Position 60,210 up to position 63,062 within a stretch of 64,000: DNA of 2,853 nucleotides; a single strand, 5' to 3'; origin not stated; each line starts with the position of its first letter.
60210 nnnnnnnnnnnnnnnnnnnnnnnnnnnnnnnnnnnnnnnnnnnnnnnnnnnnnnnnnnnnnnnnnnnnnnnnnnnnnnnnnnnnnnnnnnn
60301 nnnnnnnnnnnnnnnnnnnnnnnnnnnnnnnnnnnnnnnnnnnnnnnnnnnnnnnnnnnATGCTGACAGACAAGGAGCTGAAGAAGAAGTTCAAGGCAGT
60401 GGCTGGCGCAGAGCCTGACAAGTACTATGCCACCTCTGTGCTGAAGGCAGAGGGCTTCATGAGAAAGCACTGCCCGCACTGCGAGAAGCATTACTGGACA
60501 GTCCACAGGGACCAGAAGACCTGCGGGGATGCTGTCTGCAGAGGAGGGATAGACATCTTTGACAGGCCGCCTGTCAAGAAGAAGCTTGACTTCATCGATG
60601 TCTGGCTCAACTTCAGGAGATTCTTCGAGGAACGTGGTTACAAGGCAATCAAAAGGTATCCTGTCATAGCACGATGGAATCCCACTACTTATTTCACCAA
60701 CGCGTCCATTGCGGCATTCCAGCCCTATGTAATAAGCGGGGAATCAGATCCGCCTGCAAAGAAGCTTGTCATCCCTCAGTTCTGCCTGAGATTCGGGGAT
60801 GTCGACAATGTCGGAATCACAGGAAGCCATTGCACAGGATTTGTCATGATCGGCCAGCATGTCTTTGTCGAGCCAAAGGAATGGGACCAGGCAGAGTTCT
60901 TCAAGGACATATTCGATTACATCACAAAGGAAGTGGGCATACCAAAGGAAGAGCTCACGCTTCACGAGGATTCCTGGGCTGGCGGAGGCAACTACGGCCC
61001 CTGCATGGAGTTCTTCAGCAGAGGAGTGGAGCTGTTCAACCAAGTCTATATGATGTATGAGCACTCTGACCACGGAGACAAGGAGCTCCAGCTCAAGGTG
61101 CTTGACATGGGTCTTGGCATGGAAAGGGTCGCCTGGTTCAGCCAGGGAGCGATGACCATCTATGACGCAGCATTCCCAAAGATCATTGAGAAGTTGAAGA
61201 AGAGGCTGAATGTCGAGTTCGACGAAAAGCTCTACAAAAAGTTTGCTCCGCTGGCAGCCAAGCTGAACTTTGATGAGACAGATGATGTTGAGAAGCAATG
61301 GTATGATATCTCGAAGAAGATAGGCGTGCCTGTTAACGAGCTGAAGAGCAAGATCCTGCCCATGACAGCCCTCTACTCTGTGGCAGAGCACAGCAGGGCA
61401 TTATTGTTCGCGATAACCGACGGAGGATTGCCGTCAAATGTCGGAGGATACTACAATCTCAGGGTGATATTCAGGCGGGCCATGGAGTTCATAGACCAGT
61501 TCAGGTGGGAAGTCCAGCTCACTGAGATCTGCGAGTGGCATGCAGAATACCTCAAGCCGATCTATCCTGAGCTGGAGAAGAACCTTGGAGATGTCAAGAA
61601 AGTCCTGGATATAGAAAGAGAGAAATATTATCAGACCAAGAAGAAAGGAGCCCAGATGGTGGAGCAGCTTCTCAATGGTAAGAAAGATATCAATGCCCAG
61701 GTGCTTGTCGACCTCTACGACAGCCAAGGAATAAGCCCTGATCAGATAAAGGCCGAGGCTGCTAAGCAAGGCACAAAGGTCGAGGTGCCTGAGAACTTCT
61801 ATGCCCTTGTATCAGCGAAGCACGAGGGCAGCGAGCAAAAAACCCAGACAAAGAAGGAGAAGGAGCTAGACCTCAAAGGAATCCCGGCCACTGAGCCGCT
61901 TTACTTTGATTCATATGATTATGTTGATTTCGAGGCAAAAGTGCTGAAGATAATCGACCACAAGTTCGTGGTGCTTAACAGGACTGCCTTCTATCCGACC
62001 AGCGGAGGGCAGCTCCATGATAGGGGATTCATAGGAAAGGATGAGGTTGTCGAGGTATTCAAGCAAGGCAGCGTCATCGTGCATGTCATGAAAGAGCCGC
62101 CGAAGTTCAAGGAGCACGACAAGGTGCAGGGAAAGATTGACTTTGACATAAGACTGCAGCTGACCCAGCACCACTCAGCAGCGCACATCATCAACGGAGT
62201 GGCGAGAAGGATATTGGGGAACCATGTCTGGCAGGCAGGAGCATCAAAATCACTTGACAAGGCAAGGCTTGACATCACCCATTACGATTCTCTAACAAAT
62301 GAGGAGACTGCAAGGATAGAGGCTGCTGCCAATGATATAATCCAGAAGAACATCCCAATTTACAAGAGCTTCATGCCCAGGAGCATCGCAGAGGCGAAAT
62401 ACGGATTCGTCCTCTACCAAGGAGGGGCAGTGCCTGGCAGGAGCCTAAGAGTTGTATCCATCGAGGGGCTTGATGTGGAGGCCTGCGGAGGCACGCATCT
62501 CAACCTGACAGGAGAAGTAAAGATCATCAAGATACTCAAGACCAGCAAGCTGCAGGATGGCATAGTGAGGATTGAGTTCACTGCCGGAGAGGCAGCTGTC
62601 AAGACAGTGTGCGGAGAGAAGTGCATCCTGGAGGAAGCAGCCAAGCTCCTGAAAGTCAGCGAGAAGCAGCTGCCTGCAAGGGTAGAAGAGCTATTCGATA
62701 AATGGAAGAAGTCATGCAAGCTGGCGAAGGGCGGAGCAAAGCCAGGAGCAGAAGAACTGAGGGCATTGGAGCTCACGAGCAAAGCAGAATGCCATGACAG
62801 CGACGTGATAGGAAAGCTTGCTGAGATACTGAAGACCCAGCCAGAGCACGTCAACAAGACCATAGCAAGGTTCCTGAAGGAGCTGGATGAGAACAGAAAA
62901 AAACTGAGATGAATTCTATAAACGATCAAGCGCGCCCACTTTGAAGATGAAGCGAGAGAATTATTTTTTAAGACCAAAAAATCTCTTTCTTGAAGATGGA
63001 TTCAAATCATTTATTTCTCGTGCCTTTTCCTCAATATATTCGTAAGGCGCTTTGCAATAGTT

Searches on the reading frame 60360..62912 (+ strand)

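Call 13: search_protein_families(library=pfam, proteins=[window:60360-62912:+])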
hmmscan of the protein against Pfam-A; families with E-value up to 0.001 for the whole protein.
window:60360-62912:+ (850 aa): 2 families
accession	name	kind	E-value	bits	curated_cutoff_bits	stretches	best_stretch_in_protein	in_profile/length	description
PF01411.24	tRNA-synt_2c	-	8.8e-91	305.5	30.3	1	84-595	5-550/552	tRNA synthetases class II (A)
PF07973.19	tRNA_SAD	-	9.6e-14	51.5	24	1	696-739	1-44/44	Threonyl and Alanyl tRNA synthetase second additional domain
